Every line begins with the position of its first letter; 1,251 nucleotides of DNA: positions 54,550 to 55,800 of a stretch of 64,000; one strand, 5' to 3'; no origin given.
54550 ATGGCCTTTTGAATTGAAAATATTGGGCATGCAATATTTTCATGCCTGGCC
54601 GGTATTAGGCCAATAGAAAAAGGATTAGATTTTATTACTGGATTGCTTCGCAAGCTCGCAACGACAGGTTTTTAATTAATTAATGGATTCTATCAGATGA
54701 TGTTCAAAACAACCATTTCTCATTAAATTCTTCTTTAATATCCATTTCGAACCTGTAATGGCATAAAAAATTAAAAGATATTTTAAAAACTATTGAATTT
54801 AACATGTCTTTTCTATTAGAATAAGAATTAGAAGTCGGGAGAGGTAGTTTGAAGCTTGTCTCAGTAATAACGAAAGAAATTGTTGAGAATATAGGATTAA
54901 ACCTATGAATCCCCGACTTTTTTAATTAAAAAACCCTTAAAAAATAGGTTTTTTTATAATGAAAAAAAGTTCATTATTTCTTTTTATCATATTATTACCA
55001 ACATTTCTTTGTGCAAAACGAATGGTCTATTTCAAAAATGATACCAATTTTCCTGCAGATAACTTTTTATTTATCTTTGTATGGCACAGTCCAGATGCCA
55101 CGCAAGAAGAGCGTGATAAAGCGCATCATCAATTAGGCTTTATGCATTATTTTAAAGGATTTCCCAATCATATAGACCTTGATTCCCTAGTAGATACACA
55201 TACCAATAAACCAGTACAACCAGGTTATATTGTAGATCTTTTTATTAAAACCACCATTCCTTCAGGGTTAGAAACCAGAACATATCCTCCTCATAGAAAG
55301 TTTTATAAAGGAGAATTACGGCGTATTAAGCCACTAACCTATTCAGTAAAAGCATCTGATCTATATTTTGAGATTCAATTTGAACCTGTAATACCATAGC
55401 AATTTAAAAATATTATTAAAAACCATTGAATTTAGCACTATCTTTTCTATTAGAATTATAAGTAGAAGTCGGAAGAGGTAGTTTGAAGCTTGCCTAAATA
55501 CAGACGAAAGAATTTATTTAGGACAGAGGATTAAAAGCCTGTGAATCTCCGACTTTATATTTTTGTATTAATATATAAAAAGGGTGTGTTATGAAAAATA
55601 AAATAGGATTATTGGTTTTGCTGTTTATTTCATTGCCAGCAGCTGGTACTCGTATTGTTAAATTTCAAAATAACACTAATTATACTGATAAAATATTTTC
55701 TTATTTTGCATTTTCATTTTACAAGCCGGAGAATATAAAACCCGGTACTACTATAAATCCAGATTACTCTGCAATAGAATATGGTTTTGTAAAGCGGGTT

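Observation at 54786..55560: Duplicated promoter plus ~90-nt structured RNA leader with compensatory changes, upstream of two highly diverged paralogous genes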

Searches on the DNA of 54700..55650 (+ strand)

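Call 5: search_rna_families(source=window, start=54700, end=55650, threshold=evalue, max_evalue=10, show_alignments=4)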
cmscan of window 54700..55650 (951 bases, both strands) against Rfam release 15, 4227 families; matches with E-value up to 10: 5.
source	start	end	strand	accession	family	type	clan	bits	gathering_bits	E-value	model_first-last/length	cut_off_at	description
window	54908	54960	+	RF02064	STnc370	Gene; sRNA;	-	20.6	54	7.8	1-71/71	no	Enterobacterial sRNA STnc370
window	54905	54967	+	RF02362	Yfr10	Gene; sRNA;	-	18.1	43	9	1-78/78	no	Cyanobacterial functional RNA 10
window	54884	54957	+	RF02891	AgrB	Gene; antisense;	-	16.6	40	6.8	1-84/84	no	ArsR-gov region gene B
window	55378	55408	+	RF01335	CRISPR-DR22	Gene; CRISPR;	-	13.7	50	8.7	1-36/36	no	CRISPR RNA direct repeat element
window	55315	55357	+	RF00032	Histone3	Cis-reg;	-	13.1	34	4.5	1-46/46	no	Histone 3' UTR stem-loop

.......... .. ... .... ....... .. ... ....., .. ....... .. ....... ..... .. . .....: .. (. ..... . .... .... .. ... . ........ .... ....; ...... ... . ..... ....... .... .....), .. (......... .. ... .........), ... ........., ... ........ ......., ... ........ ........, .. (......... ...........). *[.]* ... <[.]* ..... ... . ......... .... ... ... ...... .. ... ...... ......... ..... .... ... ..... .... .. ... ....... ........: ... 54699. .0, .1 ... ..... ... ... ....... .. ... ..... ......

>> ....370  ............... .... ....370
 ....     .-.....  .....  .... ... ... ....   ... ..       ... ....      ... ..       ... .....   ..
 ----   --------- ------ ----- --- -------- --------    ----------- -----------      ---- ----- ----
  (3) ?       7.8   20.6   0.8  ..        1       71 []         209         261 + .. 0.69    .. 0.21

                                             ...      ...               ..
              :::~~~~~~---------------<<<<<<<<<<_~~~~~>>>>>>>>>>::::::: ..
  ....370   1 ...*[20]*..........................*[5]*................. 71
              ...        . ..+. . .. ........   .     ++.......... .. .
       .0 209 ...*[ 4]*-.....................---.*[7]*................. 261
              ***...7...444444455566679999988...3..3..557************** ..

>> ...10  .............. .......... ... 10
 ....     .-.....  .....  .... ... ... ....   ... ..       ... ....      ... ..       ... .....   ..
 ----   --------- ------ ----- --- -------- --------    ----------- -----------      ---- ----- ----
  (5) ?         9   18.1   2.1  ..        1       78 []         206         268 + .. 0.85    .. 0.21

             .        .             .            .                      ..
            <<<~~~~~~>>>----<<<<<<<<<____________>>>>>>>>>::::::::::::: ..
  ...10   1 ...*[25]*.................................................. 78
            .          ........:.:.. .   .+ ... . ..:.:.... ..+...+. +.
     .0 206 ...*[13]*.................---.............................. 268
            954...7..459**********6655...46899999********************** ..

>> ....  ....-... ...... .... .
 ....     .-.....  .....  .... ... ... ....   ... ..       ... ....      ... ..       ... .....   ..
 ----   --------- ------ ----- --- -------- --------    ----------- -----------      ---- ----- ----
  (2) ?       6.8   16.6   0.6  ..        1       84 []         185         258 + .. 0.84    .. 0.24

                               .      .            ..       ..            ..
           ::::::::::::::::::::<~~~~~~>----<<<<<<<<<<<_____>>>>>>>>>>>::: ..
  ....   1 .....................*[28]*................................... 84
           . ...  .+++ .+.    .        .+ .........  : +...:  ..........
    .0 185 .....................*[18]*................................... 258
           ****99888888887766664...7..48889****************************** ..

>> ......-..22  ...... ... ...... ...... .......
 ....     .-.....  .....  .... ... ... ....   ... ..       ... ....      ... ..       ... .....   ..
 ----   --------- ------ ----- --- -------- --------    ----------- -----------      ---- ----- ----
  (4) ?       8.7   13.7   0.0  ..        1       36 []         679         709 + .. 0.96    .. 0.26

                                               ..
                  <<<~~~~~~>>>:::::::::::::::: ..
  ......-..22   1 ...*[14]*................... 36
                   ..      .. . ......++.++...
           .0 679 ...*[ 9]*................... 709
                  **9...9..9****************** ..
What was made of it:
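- On Any Rfam 15 family (4227 models, including all named riboswitches, ribozymes and leaders): All score below half their thresholds, and none lies on the element core (call 5).
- Closest known: Signalling-nucleotide riboswitches such as c-di-GMP-I. Different: There is no match to the Rfam models even at E<=10 (call 5).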

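Call 22: build_rna_model(alignment_id=A3)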
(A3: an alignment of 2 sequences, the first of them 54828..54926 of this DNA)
Model R1 built from alignment A3 (2 sequences, 101 columns); structure: RNAalifold consensus.
model positions 101; base pairs 33; branch points 0; effective number of sequences 0.77; information 0.589 bits per position. Calibrated on 0.2 Mb of random sequence (short: E-values are rough).
structure used (alignment columns):
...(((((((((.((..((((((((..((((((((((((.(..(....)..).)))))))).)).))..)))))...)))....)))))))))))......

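Call 23: search_with_rna_model(model_id=R1, source=window, filters=off, max_evalue=10, show_alignments=5)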
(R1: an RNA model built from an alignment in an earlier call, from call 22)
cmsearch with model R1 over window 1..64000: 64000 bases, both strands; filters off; matches with E-value up to 10: 30.
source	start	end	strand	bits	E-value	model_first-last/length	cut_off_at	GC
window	54828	54926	+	114.9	6.1e-27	1-101/101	no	0.34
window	55462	55562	+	114.8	6.7e-27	1-101/101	no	0.37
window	36534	36623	-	15.2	0.21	1-101/101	no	0.31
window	41681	41720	+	12.7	0.97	28-67/101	no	0.2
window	32628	32660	-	12.6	1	1-101/101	no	0.33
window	6703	6796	-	12.4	1.1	1-101/101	no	0.28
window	35257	35294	+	12.3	1.2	1-101/101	no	0.37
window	31159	31195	+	12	1.4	1-101/101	no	0.41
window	31157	31191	-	11.9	1.5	1-101/101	no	0.43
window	4949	5022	-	11.8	1.6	1-101/101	no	0.28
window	25153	25222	-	11.6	1.8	1-101/101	no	0.3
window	49539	49590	+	11.5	1.9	1-101/101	no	0.31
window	42492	42581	+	11.5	2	1-101/101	no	0.33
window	32631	32663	+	11.5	2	1-101/101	no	0.33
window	808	850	-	11.3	2.1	1-101/101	no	0.16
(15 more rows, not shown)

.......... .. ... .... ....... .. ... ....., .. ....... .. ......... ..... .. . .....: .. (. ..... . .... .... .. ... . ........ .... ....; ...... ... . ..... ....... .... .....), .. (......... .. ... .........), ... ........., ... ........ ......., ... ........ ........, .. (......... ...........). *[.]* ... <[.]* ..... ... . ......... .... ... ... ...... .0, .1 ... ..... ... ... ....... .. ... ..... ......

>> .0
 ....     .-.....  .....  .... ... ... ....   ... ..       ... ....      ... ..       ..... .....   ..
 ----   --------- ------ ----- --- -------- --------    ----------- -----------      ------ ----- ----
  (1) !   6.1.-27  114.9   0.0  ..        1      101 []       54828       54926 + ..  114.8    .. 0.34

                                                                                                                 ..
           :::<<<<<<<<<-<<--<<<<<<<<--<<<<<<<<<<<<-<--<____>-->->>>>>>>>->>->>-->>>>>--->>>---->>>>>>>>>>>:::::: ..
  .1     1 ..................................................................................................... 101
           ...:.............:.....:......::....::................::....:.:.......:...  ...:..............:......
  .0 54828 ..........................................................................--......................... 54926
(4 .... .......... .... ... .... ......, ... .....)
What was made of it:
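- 54830..54923 (+): Leader RNA copy 1. P1 5' strand 54831-54842; invariant core 54840-54858; P3 hairpin 54859-54888 with CGAAAG at 54871-54876; 3' core 54889-54909; P1 3' strand 54910-54920; U-run 54918-54923. 114.9 bits with model R1 (call 23).
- Checked: The next best site in 64 kb scores 15 bits (call 23, filters off).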

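Call 35: search_with_rna_model(model_id=R1, sources=[L001, L002, L003, L004, L005, L006, L007, L008, L009, L010, L011], max_evalue=10, show_alignments=8)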
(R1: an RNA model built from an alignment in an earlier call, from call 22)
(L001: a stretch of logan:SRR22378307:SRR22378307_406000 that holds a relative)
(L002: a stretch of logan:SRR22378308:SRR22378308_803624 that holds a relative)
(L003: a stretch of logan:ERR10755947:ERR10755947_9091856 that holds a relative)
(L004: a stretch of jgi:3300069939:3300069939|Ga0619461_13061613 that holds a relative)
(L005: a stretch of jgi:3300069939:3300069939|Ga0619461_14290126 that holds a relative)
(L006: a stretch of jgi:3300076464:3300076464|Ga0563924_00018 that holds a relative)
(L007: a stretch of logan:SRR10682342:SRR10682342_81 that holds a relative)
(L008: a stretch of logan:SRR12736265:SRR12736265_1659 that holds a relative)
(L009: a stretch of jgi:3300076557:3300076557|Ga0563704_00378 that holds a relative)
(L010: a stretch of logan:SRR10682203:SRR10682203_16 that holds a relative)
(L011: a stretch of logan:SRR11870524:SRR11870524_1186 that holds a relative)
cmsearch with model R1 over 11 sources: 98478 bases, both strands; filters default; matches with E-value up to 10: 2.
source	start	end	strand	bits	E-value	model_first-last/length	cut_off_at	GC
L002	3279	3379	+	88.5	5.4e-20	1-101/101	no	0.34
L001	1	33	+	13.7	0.79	69-101/101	5'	0.3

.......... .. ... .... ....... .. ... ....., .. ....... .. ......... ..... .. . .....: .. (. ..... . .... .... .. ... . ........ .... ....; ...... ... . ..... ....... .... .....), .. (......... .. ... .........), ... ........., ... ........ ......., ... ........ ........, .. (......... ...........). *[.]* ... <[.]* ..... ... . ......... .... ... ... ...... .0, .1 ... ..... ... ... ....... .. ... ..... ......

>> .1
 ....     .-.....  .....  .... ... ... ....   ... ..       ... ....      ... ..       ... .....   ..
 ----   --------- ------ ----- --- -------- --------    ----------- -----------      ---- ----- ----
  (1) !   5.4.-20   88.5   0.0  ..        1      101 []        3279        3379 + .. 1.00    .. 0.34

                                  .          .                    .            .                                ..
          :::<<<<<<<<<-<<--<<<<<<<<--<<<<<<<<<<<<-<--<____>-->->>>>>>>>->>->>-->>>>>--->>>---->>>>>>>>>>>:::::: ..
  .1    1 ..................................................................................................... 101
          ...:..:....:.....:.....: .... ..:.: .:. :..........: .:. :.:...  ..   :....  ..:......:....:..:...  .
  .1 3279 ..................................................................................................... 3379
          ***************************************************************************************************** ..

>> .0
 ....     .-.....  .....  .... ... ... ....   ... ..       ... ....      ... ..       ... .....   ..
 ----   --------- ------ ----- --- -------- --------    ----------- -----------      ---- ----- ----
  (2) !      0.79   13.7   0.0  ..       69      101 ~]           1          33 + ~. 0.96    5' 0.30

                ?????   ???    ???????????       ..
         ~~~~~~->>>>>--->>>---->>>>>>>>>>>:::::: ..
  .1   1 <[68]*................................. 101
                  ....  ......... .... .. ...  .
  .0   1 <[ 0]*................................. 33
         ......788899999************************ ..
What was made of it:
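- Checked: The third homolog has AGAGGUAAAA (call 35).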

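Call 36: search_with_rna_model(model_id=R1, sources=[L003, L004, L005, L006], max_evalue=10, filters=off, show_alignments=4)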
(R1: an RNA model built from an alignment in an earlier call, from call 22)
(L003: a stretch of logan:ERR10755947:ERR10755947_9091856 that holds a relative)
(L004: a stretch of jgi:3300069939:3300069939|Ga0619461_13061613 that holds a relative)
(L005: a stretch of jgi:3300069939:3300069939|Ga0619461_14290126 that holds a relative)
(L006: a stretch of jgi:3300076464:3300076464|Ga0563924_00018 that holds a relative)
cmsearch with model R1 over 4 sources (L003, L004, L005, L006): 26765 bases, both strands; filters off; matches with E-value up to 10: 24.
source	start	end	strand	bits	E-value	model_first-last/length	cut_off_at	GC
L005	593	635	+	11.5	0.79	1-101/101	no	0.35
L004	2346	2385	-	11.2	0.97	1-101/101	no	0.22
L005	590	632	-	10.7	1.3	1-101/101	no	0.35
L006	5332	5394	-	9.6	2.5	1-101/101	no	0.17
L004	2350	2387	+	9.2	3.1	1-101/101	no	0.21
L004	131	152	-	8.9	3.7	1-101/101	no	0.14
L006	10845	10897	-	8.7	4.2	1-101/101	no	0.28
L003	1500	1563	+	8.6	4.3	1-101/101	no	0.23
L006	15208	15291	+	8.6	4.5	1-101/101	no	0.29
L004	1272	1306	+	8.4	4.9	1-101/101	no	0.26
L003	1686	1763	+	8.4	5.1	1-101/101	no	0.31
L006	6756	6813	+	8.3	5.3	1-101/101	no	0.24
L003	2879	2926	-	8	6.1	1-101/101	no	0.23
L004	1525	1612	-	8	6.4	1-101/101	no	0.34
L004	1321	1347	-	8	6.5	1-101/101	no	0.3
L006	5956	6006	-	7.9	6.6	1-101/101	no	0.22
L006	9115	9163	-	7.7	7.4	1-101/101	no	0.27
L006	4264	4357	+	7.6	8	1-101/101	no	0.28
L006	161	194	+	7.6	8.2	1-101/101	no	0.47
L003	711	747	+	7.5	8.4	1-101/101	no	0.38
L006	3216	3257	+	7.5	8.6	25-70/101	no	0.26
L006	13698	13799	-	7.4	9.2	1-101/101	no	0.26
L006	3926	3985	-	7.3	9.7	1-101/101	no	0.38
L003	2882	2929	+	7.2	9.9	1-101/101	no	0.25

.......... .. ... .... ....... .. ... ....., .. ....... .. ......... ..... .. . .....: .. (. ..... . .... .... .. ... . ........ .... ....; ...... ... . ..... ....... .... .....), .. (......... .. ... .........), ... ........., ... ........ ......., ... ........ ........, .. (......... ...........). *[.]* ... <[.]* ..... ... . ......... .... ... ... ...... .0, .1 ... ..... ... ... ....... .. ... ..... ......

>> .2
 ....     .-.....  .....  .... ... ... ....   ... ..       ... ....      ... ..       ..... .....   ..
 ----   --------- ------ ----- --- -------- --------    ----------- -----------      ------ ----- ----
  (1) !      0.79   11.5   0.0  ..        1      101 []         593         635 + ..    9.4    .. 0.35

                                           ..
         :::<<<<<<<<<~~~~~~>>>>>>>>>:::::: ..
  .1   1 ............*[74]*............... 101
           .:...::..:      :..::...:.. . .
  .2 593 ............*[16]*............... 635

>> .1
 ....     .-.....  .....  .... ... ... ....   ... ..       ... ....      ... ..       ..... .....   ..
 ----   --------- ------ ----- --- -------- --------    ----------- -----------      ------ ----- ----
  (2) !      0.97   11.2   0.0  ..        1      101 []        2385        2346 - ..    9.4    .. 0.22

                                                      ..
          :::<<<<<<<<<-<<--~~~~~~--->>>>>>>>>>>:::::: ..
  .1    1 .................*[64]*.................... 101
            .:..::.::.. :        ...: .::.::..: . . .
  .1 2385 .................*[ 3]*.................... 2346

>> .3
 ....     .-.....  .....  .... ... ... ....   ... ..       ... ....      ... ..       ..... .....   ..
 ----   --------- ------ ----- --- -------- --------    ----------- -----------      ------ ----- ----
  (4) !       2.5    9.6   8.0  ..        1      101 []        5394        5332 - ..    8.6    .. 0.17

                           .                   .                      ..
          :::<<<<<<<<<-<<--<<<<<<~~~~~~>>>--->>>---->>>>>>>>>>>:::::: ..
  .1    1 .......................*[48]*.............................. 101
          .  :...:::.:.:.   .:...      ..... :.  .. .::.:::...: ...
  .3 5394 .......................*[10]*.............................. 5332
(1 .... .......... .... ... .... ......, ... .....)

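Call 45: search_with_rna_model(model_id=R1, sources=[L012, L013, L014, L015, L016, L017, L018, L019, L020, L021, L022, L023, L024, L025, L026], max_evalue=10, show_alignments=3)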
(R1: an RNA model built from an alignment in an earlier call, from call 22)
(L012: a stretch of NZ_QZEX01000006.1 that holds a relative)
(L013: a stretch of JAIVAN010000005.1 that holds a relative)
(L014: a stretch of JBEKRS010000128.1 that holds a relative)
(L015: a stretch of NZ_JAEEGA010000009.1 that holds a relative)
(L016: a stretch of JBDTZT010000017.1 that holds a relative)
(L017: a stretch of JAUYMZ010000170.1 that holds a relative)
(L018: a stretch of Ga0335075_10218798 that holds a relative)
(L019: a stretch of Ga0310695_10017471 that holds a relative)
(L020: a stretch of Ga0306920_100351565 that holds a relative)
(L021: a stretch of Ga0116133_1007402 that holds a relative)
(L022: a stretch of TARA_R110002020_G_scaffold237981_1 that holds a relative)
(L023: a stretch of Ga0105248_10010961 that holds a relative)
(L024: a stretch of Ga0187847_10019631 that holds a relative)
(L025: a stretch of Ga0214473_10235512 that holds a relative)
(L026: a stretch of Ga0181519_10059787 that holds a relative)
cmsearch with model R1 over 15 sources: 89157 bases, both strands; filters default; matches with E-value up to 10: 1.
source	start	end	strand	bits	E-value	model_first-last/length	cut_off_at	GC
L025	1752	1839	+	17.9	0.06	1-101/101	no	0.39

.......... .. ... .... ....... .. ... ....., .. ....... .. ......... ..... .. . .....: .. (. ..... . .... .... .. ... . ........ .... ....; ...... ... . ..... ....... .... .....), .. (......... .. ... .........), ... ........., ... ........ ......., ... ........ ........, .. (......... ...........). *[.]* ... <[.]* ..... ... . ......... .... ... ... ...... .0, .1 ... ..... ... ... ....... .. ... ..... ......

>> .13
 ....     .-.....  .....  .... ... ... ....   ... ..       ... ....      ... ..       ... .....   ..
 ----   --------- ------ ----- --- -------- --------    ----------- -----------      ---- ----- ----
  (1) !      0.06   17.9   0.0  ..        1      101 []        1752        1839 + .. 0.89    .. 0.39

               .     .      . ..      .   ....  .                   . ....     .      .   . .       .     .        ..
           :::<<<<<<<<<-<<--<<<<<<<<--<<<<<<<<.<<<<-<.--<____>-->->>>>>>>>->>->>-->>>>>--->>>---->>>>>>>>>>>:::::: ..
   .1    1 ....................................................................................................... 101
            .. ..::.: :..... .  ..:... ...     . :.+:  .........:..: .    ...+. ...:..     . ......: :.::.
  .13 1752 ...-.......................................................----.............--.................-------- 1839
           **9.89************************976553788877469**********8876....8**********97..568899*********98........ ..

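Call 49: search_with_rna_model(model_id=R1, sources=[window, L002], max_evalue=0.000001, make_alignment=true)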
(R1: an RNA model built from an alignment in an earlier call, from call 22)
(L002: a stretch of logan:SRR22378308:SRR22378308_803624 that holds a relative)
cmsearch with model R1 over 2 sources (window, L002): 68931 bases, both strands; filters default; matches with E-value up to 0.000001: 3.
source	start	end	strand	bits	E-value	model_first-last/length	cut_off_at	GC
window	54828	54926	+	114.9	6.6e-27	1-101/101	no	0.34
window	55462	55562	+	114.8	7.2e-27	1-101/101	no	0.37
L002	3279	3379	+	88.5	3.8e-20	1-101/101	no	0.34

Alignment A5: 3 matches aligned to the model, 101 columns, each read 5' to 3' on its own strand. Consensus structure (alignment columns), stored with it:
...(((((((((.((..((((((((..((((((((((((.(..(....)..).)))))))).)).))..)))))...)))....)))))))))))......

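Call 60: search_with_rna_model(model_id=R1, sources=[L027, L028, L029, L030, L031, L032, L033, L034, L035, L036, L037, L038, L039], max_evalue=1)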
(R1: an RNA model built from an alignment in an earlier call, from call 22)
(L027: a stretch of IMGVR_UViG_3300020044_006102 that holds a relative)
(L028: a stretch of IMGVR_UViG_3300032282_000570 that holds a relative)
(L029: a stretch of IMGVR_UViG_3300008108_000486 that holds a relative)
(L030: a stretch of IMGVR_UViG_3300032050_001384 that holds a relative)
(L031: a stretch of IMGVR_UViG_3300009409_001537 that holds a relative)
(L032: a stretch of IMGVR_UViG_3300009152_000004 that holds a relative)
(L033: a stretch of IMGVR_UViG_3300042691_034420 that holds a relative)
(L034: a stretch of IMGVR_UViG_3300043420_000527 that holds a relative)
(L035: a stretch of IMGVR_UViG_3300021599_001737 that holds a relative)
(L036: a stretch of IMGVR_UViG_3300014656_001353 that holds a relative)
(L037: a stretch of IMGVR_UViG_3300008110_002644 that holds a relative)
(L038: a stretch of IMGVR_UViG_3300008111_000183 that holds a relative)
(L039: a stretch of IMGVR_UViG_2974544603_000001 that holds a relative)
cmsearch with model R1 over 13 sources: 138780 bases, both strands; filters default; matches with E-value up to 1: 0.
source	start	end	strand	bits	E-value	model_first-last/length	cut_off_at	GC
